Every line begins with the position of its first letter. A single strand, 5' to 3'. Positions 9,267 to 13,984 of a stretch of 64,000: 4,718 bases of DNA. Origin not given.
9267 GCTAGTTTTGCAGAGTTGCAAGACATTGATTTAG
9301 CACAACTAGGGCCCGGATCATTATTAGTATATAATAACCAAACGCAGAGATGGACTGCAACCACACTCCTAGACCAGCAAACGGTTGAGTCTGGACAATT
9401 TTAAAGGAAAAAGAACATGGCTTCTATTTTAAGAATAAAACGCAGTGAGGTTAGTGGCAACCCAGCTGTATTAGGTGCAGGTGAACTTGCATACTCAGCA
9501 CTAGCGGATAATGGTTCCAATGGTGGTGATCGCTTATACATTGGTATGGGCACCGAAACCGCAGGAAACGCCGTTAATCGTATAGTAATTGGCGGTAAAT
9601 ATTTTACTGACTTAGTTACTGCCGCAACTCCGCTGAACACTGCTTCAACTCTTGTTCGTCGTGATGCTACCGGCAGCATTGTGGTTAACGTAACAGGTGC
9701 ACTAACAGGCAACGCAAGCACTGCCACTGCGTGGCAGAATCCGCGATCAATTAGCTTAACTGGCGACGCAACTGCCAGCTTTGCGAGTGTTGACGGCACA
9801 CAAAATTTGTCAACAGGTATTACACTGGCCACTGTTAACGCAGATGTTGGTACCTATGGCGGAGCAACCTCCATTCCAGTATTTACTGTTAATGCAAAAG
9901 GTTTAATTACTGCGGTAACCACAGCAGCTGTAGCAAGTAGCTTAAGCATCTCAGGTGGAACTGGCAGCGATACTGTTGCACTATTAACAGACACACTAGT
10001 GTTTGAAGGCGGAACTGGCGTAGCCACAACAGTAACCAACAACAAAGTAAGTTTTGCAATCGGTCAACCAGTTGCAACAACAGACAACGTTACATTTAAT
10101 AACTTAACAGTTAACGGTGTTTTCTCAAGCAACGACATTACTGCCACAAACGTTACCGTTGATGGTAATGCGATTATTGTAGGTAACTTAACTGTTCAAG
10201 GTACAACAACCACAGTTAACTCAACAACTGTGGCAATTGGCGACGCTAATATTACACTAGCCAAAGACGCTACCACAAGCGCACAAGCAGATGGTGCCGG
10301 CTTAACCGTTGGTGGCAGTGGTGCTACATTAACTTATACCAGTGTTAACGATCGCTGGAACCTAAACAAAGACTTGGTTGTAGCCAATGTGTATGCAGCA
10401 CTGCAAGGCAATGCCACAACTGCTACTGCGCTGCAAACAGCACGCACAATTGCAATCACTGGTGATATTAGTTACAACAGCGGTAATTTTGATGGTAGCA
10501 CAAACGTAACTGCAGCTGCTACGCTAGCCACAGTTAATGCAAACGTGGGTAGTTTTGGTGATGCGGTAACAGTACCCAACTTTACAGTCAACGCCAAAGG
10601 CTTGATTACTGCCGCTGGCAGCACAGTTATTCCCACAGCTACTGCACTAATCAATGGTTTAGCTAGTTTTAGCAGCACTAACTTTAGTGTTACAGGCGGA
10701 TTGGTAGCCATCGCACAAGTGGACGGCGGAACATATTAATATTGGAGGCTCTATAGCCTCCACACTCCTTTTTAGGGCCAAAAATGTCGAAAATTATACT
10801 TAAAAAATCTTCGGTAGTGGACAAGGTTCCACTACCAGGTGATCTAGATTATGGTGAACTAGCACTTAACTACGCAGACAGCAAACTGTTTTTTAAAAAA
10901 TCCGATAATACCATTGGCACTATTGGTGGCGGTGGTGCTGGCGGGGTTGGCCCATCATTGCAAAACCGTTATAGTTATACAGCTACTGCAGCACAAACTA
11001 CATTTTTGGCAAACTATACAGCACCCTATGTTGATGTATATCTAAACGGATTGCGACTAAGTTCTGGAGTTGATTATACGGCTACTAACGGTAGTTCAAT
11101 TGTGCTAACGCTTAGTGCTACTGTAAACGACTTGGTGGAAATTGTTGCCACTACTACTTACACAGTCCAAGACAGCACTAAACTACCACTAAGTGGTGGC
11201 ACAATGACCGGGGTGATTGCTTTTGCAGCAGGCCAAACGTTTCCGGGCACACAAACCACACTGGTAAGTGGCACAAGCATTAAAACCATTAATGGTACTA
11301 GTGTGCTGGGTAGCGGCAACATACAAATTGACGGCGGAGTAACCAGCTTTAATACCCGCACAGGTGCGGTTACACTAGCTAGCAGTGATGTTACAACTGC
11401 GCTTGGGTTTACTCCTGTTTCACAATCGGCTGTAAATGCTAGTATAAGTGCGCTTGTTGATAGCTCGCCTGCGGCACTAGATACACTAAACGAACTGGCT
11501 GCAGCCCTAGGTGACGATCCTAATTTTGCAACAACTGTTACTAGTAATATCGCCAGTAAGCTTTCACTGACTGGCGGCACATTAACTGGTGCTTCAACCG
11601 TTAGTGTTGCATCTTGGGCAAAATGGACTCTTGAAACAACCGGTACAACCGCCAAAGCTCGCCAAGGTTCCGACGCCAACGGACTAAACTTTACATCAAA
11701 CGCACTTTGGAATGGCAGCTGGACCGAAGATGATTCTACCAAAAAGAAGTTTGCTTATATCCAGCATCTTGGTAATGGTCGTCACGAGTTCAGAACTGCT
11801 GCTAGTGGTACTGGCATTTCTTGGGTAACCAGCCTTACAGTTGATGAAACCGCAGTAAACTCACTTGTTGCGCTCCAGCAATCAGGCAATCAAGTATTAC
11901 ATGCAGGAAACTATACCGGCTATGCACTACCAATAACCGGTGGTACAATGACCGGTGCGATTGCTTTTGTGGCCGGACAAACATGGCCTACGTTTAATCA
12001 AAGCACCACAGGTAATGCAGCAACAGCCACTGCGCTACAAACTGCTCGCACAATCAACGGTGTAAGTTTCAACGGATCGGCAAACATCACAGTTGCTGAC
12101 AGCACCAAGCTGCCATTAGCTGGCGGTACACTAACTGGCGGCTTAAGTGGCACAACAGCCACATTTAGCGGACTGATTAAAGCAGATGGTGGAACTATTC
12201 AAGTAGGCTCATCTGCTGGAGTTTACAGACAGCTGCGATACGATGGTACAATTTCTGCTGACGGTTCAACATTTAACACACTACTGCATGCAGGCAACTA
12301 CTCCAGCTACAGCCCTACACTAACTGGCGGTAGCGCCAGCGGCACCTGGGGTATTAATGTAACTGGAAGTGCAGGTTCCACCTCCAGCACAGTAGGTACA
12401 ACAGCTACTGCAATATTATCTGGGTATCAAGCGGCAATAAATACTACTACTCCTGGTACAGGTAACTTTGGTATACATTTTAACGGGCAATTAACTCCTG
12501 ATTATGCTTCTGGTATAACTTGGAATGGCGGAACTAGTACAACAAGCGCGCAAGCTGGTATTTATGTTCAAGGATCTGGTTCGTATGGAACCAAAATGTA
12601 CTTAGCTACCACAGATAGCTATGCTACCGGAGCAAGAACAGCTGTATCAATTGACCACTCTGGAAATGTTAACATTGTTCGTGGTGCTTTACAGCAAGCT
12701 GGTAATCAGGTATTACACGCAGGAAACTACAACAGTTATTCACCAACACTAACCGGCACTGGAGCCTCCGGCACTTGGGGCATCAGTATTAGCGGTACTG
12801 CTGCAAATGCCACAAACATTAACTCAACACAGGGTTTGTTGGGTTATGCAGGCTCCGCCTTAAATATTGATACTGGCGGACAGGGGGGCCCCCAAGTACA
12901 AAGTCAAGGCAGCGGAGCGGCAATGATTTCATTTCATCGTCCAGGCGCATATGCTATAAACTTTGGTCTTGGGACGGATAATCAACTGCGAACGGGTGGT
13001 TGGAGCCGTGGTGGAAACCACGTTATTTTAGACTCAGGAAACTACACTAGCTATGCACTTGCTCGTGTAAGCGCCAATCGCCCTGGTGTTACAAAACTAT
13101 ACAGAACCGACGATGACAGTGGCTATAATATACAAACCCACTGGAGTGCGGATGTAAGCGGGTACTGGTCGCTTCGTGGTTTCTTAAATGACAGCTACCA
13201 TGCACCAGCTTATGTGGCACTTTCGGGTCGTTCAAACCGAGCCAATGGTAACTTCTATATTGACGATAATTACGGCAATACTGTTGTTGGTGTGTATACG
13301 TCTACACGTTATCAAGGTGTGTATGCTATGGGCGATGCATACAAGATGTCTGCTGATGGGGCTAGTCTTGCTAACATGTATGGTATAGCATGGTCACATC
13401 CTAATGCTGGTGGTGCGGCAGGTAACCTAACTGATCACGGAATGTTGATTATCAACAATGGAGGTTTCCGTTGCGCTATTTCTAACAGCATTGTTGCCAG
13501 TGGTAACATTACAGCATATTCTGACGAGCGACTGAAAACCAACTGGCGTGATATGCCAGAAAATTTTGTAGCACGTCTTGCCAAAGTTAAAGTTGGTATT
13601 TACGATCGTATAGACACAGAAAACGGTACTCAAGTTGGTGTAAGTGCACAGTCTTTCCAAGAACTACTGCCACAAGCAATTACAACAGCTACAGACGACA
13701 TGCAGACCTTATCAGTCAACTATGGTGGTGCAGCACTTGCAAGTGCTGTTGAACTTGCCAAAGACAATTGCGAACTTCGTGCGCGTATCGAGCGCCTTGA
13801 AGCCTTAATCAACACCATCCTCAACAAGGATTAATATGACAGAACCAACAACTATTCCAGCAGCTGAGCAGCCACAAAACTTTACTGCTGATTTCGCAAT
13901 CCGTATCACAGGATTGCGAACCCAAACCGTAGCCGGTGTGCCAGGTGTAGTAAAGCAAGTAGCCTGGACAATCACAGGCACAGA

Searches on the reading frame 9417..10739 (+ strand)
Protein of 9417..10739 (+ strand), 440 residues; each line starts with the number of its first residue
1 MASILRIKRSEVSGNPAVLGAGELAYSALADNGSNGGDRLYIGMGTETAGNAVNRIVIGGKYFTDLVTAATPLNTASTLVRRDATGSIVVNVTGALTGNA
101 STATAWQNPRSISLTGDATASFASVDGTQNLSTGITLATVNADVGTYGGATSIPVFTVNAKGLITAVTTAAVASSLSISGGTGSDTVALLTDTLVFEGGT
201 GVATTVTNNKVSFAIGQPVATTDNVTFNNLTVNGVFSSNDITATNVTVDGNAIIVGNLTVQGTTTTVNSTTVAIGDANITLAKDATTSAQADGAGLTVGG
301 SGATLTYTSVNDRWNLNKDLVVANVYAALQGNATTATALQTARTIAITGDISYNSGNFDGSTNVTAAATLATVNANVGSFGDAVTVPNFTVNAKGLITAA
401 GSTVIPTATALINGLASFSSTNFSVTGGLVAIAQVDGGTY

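Call 16: search_protein_families(library=phrogs, proteins=[window:9417-10739:+], max_evalue=0.001)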
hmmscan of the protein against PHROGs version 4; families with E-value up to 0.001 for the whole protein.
window:9417-10739:+ (440 aa): 5 families
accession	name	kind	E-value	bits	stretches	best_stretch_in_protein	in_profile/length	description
phrog_697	-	head and packaging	1.9e-22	79.5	3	74-184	59-172/2079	structural protein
phrog_5181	-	unknown function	7.5e-18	65.2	2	264-410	313-436/763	-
phrog_3018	-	head and packaging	1e-17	65.3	2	294-408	62-174/341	head decoration protein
phrog_15769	-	unknown function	1.4e-12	48.1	1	1-225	1-230/560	-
phrog_7389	-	tail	5.5e-11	42.7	1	321-402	329-403/732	tail fiber protein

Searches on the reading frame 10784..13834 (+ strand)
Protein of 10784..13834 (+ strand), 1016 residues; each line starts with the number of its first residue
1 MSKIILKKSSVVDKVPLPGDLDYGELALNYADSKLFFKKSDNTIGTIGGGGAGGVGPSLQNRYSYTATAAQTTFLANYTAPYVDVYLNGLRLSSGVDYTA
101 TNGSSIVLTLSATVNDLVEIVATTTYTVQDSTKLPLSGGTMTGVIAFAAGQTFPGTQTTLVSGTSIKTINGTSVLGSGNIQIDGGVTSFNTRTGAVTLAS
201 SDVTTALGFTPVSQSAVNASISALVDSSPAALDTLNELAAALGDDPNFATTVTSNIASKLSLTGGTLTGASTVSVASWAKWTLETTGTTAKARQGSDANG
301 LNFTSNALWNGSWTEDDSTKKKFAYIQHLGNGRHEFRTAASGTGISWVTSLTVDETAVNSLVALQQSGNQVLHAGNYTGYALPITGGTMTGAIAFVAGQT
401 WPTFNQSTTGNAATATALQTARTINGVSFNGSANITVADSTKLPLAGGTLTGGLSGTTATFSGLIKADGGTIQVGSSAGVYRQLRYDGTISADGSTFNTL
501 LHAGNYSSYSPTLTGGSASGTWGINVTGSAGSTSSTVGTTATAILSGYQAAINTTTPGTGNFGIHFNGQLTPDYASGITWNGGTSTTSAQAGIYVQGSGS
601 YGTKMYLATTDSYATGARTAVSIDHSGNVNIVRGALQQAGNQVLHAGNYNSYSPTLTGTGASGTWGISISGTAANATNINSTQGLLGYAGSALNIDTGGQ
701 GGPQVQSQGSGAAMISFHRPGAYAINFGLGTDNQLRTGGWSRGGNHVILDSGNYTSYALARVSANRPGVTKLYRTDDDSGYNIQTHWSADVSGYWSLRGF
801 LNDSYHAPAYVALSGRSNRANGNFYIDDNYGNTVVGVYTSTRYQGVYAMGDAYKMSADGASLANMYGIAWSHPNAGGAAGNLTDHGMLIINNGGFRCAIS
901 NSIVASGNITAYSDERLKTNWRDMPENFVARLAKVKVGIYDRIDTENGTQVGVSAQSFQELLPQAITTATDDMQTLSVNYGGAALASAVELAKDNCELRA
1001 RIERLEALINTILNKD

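Call 16: search_protein_families(library=phrogs, proteins=[window:10784-13834:+], max_evalue=0.001)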
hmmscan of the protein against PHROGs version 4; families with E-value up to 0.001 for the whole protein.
window:10784-13834:+ (1016 aa): 17 families
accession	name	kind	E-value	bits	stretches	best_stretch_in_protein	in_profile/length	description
phrog_20242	-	tail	8.1e-21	75.2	1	3-466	9-451/1025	tail fiber protein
phrog_454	-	tail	6.2e-18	65.3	2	217-259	391-433/1376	tail fiber protein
phrog_6043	-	unknown function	7.4e-17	61.8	2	193-270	442-518/814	-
phrog_1197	-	tail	6.7e-16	59.5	1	213-299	191-280/715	tail protein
phrog_7032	-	tail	8.4e-16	58.2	1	213-291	278-357/866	tail fiber protein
phrog_2631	-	tail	1e-14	55.1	1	114-276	293-435/644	tail fiber protein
phrog_21962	-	tail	5.1e-14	53.3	1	214-275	146-216/321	tail protein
phrog_23820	-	tail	3.1e-13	51.2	1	212-263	100-151/221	tail fiber protein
phrog_11011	-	tail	4.1e-13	49.1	1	262-1010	592-1285/1291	long tail fiber protein distal subunit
phrog_8713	-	tail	8.1e-13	49.2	1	202-279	411-487/509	tail fiber protein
phrog_32311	-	unknown function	1.2e-12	48.4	1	213-470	281-538/577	-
phrog_38759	-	unknown function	2.3e-12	47.2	2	161-286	141-268/920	-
phrog_4757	-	unknown function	1e-09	39.1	1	174-270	82-151/359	-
phrog_28992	-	unknown function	8.1e-07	29.5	1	904-1006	240-340/343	-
phrog_18608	-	unknown function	3.5e-05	24.2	1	217-265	165-213/416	-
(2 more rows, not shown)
